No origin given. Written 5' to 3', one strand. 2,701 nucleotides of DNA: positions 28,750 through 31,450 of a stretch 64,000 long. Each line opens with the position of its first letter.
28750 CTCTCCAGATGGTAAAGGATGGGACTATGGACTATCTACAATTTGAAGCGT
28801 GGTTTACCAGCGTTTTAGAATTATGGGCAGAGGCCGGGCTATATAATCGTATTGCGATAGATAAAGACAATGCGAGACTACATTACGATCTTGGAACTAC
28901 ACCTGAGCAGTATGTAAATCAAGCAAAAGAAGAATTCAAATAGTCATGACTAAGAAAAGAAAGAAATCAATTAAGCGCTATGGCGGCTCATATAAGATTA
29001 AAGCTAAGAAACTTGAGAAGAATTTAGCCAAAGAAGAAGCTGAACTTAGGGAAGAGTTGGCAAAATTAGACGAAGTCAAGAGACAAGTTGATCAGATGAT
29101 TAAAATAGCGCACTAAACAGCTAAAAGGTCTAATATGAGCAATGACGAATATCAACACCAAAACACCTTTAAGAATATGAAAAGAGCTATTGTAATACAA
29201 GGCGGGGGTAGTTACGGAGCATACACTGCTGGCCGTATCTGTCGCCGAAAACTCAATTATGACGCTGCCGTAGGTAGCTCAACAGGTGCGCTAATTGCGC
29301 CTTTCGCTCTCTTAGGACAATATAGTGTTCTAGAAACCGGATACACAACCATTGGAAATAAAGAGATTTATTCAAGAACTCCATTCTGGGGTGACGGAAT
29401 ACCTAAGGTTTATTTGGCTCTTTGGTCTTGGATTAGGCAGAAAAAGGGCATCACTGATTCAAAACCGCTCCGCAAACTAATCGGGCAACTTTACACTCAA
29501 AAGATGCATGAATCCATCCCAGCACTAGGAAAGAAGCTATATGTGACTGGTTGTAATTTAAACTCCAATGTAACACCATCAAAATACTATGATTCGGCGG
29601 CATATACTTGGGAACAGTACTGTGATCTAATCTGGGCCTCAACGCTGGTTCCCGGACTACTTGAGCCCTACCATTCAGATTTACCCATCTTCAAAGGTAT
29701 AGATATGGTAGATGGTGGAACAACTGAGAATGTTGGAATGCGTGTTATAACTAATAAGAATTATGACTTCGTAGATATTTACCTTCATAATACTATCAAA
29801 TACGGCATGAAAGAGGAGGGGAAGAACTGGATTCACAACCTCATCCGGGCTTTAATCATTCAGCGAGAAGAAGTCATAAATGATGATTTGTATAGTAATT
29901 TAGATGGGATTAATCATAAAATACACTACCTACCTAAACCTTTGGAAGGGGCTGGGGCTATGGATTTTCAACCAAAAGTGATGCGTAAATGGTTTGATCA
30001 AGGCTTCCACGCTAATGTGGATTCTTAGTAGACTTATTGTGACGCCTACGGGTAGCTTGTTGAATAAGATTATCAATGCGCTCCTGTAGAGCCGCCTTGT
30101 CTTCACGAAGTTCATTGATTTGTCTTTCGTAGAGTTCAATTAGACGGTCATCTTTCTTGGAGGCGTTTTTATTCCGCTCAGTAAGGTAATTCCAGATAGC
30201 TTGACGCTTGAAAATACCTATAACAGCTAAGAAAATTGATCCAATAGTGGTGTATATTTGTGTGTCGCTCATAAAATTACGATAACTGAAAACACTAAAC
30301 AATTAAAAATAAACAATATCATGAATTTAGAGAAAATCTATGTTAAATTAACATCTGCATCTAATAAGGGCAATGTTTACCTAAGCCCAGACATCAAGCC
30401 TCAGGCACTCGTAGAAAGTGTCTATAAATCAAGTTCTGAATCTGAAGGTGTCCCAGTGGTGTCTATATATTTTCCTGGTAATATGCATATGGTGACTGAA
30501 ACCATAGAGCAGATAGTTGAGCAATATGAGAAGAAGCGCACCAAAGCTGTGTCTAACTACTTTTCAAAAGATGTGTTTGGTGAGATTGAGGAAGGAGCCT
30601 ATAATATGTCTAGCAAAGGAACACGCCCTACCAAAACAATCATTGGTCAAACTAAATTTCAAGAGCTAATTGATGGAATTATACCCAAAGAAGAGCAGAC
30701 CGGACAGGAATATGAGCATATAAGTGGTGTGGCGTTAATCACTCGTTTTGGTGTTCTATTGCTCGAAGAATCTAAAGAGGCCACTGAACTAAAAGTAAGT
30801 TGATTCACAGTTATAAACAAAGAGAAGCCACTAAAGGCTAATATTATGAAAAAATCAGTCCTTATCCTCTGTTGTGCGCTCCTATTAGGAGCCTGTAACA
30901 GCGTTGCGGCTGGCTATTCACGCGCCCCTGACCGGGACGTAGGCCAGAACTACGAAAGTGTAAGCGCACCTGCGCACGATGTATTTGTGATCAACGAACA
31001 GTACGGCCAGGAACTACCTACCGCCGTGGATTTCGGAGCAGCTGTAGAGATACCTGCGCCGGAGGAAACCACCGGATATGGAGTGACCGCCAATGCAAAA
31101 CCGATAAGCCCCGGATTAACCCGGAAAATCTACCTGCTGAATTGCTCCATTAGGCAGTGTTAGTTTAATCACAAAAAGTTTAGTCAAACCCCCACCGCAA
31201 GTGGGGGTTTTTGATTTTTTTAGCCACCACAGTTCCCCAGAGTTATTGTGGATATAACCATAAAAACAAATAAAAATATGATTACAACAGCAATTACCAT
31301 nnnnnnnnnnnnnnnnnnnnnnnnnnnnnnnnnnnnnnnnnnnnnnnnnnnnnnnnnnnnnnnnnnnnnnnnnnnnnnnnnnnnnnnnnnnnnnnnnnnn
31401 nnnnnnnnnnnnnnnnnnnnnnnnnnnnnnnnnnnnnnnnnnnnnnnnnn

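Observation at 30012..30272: Single antisense gene overlapping the 3' end of the patatin gene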

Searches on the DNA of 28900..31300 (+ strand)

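Call 5: search_dna_similar(query=window:28900-31300:+, collection=phages, mode=distant, max_rows=30)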
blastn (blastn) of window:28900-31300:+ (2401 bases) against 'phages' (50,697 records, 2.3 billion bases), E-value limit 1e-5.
No match.
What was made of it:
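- Tried and rejected: DNA search of the 2.4-kb region against isolated phages: no match (call 5).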
